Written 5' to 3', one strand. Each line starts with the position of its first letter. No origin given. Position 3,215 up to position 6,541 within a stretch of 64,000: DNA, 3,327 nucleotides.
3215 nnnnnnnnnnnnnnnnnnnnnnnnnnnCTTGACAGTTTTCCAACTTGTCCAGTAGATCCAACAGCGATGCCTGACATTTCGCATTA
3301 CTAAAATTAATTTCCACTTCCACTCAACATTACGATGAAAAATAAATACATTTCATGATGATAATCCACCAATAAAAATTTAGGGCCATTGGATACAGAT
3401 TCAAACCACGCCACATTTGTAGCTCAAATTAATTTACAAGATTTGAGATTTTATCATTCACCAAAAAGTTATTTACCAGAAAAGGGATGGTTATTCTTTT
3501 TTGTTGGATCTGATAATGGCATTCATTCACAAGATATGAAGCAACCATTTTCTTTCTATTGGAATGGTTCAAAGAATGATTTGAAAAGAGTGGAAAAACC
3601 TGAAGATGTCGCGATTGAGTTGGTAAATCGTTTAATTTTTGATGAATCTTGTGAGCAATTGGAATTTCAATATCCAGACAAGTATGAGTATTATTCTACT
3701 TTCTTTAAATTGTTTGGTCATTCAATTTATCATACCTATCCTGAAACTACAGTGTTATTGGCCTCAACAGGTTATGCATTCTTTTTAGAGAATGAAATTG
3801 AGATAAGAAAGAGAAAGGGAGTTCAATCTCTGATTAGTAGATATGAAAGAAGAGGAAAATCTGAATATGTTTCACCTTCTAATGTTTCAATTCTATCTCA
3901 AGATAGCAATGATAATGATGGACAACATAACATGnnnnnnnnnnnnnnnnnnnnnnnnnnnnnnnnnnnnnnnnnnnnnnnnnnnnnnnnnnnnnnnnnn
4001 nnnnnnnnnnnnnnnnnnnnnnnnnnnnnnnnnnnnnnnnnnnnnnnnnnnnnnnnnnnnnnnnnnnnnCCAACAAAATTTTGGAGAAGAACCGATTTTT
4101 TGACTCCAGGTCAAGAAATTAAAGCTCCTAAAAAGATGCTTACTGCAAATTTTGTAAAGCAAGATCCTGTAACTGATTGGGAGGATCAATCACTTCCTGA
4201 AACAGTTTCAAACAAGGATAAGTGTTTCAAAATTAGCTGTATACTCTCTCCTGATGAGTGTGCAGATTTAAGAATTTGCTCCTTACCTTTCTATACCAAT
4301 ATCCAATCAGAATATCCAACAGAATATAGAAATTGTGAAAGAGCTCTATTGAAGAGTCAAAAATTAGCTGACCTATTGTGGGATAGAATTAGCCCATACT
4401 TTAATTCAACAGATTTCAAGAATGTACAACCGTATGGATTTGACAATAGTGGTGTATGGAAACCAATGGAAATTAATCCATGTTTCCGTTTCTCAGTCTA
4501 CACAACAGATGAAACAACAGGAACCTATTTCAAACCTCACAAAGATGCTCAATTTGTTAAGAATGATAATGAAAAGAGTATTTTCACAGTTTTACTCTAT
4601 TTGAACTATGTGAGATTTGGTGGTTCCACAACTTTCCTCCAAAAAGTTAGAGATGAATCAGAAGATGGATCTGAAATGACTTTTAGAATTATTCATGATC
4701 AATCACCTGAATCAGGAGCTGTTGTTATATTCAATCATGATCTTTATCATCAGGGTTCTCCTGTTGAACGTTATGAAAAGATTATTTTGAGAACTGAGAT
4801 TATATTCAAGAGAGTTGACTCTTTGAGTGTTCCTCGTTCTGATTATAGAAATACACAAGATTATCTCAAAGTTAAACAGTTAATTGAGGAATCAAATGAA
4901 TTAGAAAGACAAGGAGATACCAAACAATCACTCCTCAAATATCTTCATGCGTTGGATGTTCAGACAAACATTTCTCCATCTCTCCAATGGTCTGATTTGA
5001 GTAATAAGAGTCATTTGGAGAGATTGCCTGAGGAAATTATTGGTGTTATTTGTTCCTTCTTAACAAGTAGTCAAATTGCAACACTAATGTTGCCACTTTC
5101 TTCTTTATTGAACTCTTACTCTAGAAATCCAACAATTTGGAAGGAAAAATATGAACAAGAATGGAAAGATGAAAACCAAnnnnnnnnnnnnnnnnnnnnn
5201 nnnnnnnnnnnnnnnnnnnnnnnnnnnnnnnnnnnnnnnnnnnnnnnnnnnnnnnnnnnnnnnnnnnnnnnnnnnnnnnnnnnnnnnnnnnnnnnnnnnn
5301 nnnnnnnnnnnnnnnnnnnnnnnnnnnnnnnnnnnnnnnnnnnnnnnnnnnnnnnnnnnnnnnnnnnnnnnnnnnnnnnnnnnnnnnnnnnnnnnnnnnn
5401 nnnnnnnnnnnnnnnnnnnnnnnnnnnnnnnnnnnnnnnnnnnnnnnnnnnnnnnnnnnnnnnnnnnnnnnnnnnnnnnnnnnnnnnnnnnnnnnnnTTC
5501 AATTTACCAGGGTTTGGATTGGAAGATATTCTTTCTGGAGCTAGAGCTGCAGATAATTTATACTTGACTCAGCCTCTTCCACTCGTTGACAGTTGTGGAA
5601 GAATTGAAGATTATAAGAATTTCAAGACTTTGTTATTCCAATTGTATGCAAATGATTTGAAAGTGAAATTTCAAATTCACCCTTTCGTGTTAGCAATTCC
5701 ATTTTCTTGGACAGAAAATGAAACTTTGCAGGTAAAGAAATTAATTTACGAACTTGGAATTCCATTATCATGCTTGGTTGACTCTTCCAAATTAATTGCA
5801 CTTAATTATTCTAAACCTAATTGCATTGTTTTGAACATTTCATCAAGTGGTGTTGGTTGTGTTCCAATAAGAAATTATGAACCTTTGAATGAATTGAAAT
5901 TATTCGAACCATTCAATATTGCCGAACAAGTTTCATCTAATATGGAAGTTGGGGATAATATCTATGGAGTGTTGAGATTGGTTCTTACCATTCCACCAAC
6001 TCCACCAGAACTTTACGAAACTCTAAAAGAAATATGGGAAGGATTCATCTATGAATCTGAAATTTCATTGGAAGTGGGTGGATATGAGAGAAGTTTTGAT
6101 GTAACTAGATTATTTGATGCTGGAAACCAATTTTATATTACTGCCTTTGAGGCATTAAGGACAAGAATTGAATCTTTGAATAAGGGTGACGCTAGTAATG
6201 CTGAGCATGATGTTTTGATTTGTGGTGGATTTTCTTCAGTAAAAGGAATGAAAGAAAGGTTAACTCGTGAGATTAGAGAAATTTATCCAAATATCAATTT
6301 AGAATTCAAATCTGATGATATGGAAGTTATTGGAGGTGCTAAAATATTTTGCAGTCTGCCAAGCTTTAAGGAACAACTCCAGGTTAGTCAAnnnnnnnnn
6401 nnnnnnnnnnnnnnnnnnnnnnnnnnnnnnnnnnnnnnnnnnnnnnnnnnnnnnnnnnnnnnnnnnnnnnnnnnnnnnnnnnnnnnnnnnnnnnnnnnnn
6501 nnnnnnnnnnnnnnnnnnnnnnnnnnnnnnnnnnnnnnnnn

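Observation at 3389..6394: One reading frame fuses a prolyl-4-hydroxylase-type 2OG-Fe(II) oxygenase, an F-box and an actin-related ATPase domain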

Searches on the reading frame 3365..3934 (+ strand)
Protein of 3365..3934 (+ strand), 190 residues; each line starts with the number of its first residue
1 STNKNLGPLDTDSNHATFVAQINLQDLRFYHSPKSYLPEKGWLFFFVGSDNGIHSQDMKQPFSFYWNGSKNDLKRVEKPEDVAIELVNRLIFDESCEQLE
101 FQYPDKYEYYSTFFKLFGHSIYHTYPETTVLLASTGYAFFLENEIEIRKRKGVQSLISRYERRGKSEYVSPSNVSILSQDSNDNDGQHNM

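Call 20: find_homologous_proteins(query=window:3365-3934:+, max_evalue=0.01)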
Query window:3365-3934:+: 47 candidates shared short words with the query, none scored E <= 0.01.

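Call 64: search_solved_structures(query=window:3365-3934:+, max_evalue=10, show_alignments=1)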
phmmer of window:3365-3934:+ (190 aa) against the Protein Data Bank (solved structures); distinct sequences matched with E-value up to 10: 0.

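Call 65: search_protein_families(library=pfam, max_evalue=10, proteins=[window:3365-3934:+])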
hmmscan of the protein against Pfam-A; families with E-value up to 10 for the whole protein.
window:3365-3934:+ (190 aa): 1 family
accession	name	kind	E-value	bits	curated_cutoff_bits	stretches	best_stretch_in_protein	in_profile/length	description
PF09234.15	DUF1963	-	1.5e-06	29.1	23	1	8-116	16-115/216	Domain of unknown function (DUF1963)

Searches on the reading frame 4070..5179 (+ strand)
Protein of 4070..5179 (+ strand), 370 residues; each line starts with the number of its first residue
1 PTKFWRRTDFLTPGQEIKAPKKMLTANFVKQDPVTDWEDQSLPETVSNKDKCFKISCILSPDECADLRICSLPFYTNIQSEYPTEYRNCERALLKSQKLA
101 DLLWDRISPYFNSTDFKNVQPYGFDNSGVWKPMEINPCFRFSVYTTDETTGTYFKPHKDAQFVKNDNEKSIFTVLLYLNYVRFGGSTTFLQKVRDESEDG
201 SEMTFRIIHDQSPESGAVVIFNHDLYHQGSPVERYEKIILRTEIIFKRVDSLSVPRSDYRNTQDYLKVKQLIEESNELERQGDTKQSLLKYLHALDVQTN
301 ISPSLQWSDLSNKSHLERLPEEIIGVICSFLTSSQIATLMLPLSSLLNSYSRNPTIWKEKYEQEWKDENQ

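Call 61: predict_structure(alignment_id=A6)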
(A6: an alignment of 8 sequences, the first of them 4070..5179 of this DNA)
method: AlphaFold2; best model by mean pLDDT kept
length: 370 residues; sequences in the alignment: 8
mean_pLDDT: 69.6   pTM: 0.59
mean pLDDT of the five models: 69.6, 68.8, 65.2, 65.1, 65.0
residues with pLDDT >= 90: 39; 70-90: 153; 50-70: 130; < 50: 48
segments of 3 or more residues with pLDDT < 50: 1-3, 36-40, 252-258, 303-310, 312-323, 368-370
pLDDT, mean of each block of 10 residues (from residue 1): 68 81 63 48 75 90 89 72 58 87 93 75 59 88 66 54 73 87 71 71 77 88 77 74 83 46 76 78 75 69 48 43 51 61 53 59 50
secondary structure, 60 per line:
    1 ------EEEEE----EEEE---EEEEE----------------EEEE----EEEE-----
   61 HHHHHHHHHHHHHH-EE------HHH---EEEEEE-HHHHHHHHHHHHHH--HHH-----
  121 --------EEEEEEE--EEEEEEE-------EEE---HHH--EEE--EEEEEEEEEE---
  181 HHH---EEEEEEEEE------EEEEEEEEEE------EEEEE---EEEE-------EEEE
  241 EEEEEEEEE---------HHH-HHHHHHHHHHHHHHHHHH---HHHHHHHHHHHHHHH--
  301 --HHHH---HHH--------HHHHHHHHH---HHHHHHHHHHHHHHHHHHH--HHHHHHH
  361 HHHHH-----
elements in order: E7-11 E16-19 E23-27 E44-47 E52-55 H61-74 E90-95 H97-110 E129-135 E138-144 E152-154 E163-165 E168-177 E187-195 E202-211 E218-222 E226-229 E237-249 H263-280 H284-298 H303-306 H321-329 H333-351 H354-365

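Call 63: fold_search(model_id=the predicted structure, library=pdb)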
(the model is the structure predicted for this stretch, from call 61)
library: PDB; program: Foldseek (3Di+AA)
matches with E <= 10: 1705; with E <= 0.001: 258
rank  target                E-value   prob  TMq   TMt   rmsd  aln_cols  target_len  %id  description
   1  5v7y_C                3.2e-08  1.00  0.31  0.52   6.6       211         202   18  Prolyl 4-Hydroxylase Interacts with and Modifies Elongation Factor Tu (released 2017-10-18)
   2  4j25_F                6.7e-08  1.00  0.30  0.54   7.4       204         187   15  Crystal structure of a Pseudomonas putida prolyl-4-hydroxylase (P4H) (released 2014-02-05)
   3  2jij_A                9.0e-08  1.00  0.30  0.51   8.7       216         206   18  Crystal structure of the apo form of Chlamydomonas reinhardtii prolyl- 4 hydroxylase type I (released 2007-10-30)
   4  9qn0_B                9.0e-08  1.00  0.29  0.43  15.7       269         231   13  Fe(II)-2-oxoglutarate-dependent pseudomonal iron uptake factor C in complex with 2,4-PDCA (Mn) (released 2026-04-08)
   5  4j25_G                1.1e-07  1.00  0.30  0.54   7.3       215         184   15  Crystal structure of a Pseudomonas putida prolyl-4-hydroxylase (P4H) (released 2014-02-05)
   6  9ghl_A                1.2e-07  1.00  0.26  0.40  16.5       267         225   12  Fe(II)-2-oxoglutarate-dependent pseudomonal iron uptake factor C in complex with malate (released 2025-08-27)
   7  3itq_B                1.4e-07  1.00  0.30  0.54   6.5       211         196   20  Crystal Structure of a Prolyl 4-Hydroxylase from Bacillus anthracis (released 2009-12-15)
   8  3dkq_C                1.5e-07  1.00  0.32  0.50  16.6       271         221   14  Crystal structure of Putative Oxygenase (YP_001051978.1) from SHEWANELLA BALTICA OS155 at 2.26 A resolution (released 2008-08-12)
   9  3dkq_A                1.7e-07  1.00  0.32  0.48  16.4       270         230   17  Crystal structure of Putative Oxygenase (YP_001051978.1) from SHEWANELLA BALTICA OS155 at 2.26 A resolution (released 2008-08-12)
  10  3gze_A                1.9e-07  1.00  0.31  0.51   8.4       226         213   15  Algal prolyl 4-hydroxylase complexed with zinc and (Ser-Pro)5 peptide substrate (released 2009-06-23)
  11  3dkq_B                2.1e-07  1.00  0.31  0.52  17.1       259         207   14  Crystal structure of Putative Oxygenase (YP_001051978.1) from SHEWANELLA BALTICA OS155 at 2.26 A resolution (released 2008-08-12)
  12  2jig_A                2.2e-07  1.00  0.32  0.52   8.4       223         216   16  Crystal structure of Chlamydomonas reinhardtii prolyl-4 hydroxylase type I complexed with zinc and pyridine-2,4-dicarb (released 2007-10-30)
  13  4j25_E                3.0e-07  1.00  0.30  0.55   7.6       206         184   18  Crystal structure of a Pseudomonas putida prolyl-4-hydroxylase (P4H) (released 2014-02-05)
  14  5iax_A                4.3e-07  1.00  0.28  0.49  10.8       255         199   18  Mechanistic and Structural Analysis of Substrate Recognition and Cofactor Binding by an Unusual Bacterial Prolyl Hydro (released 2016-04-27)
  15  9qn0_A                4.6e-07  1.00  0.31  0.45  15.8       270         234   12  Fe(II)-2-oxoglutarate-dependent pseudomonal iron uptake factor C in complex with 2,4-PDCA (Mn) (released 2026-04-08)
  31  6t8m_C                6.9e-06  1.00  0.29  0.47   6.1       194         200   16  Prolyl Hydroxylase (PHD) involved in hypoxia sensing by Dictyostelium discoideum (released 2020-09-23)
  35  6t8m_A                8.3e-06  1.00  0.28  0.46   6.5       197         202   15  Prolyl Hydroxylase (PHD) involved in hypoxia sensing by Dictyostelium discoideum (released 2020-09-23)
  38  6t8m_B                9.9e-06  1.00  0.28  0.45   6.8       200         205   16  Prolyl Hydroxylase (PHD) involved in hypoxia sensing by Dictyostelium discoideum (released 2020-09-23)
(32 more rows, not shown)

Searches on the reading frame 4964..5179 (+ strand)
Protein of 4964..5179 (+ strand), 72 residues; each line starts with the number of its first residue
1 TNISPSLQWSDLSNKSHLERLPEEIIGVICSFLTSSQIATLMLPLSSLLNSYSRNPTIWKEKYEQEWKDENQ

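Call 26: search_solved_structures(query=A4, max_evalue=10, show_alignments=2)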
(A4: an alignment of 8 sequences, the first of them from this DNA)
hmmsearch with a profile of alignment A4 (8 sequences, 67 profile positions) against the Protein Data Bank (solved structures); distinct sequences matched with E-value up to 10: 32.
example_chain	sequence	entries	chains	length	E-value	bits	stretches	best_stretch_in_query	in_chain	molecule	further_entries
6vcd_B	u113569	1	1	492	3.1e-05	26.8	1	14-63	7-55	F-box/LRR-repeat protein 5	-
1nex_B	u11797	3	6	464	0.00094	22.1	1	14-57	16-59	CDC4 protein | Cell division control protein 4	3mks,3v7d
12dl_PA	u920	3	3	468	0.0025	20.7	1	12-62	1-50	F-box and WD-40 domain protein 21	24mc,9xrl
9sfp_A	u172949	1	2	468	0.0034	20.3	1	12-62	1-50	F-box and WD-40 domain protein 12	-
9w2m_J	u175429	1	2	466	0.009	18.9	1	23-62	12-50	FBXW24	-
6bva_E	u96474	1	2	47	0.016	18.1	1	18-55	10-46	Lysine-specific demethylase 2B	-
12dl_NA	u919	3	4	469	0.021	17.7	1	21-62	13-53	Expressed sequence C85627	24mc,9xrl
12dl_OA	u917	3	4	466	0.051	16.5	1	12-62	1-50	F-box and WD-40 domain protein 19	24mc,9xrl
8w9z_E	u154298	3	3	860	0.064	16.2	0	24-51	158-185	Pentatricopeptide repeat-containing protein At1g74850, chloroplastic-like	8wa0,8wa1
7oys_A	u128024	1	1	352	0.11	15.5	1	3-29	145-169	Putrescine-binding periplasmic protein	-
1a99_A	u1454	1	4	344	0.11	15.4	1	3-29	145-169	PUTRESCINE-BINDING PROTEIN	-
8at0_A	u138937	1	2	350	0.11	15.4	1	3-29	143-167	Putrescine-binding periplasmic protein PotF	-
6ye0_B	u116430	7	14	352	0.12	15.4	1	3-29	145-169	Putrescine-binding periplasmic protein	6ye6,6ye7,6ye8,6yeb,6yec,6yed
7oyu_A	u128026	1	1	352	0.12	15.3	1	3-29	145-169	Putrescine-binding periplasmic protein PotF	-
7oyx_A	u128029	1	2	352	0.12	15.3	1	3-29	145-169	Putrescine-binding periplasmic protein PotF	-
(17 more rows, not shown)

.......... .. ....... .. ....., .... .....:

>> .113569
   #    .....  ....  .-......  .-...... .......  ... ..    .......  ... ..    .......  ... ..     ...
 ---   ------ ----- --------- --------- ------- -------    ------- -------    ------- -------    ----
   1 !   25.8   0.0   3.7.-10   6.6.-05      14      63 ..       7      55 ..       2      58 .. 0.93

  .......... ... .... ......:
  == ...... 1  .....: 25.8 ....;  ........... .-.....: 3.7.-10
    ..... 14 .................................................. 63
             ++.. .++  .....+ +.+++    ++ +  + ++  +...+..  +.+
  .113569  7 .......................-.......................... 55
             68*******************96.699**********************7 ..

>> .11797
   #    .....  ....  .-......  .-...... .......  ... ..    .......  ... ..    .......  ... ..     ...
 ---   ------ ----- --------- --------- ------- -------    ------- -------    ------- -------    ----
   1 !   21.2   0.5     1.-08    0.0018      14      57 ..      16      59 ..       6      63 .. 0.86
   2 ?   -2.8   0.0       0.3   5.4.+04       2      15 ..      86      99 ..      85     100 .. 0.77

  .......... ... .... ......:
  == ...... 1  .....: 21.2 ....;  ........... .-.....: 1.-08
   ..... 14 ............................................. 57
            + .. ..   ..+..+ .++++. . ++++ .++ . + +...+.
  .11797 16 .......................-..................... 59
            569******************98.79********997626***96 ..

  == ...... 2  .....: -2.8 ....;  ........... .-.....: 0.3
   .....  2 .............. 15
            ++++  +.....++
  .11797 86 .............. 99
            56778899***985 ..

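Call 65: search_protein_families(library=pfam, max_evalue=10, proteins=[window:4964-5179:+])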
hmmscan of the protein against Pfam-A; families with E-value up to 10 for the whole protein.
window:4964-5179:+ (72 aa): 2 families
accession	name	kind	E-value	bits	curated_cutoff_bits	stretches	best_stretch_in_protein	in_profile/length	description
PF12937.12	F-box-like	-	0.0051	17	24.3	1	18-63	1-45/47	F-box-like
PF09372.15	PRANC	-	0.11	13.3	25.8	1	12-42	66-96/97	PRANC domain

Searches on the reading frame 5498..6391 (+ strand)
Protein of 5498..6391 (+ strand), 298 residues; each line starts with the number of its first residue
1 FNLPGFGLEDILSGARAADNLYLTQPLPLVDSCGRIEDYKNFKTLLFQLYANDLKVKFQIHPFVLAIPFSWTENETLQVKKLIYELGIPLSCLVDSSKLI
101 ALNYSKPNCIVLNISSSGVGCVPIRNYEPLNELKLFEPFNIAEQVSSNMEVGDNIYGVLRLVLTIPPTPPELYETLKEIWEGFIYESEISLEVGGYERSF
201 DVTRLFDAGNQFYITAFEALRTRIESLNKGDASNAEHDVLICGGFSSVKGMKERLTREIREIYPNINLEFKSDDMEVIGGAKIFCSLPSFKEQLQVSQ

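Call 65: search_protein_families(library=pfam, max_evalue=10, proteins=[window:5498-6391:+])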
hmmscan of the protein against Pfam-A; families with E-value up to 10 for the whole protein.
window:5498-6391:+ (298 aa): 1 family
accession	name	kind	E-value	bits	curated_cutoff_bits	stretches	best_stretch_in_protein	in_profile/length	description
PF00022.25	Actin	-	1.9e-09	37.1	27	2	33-124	67-159/410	Actin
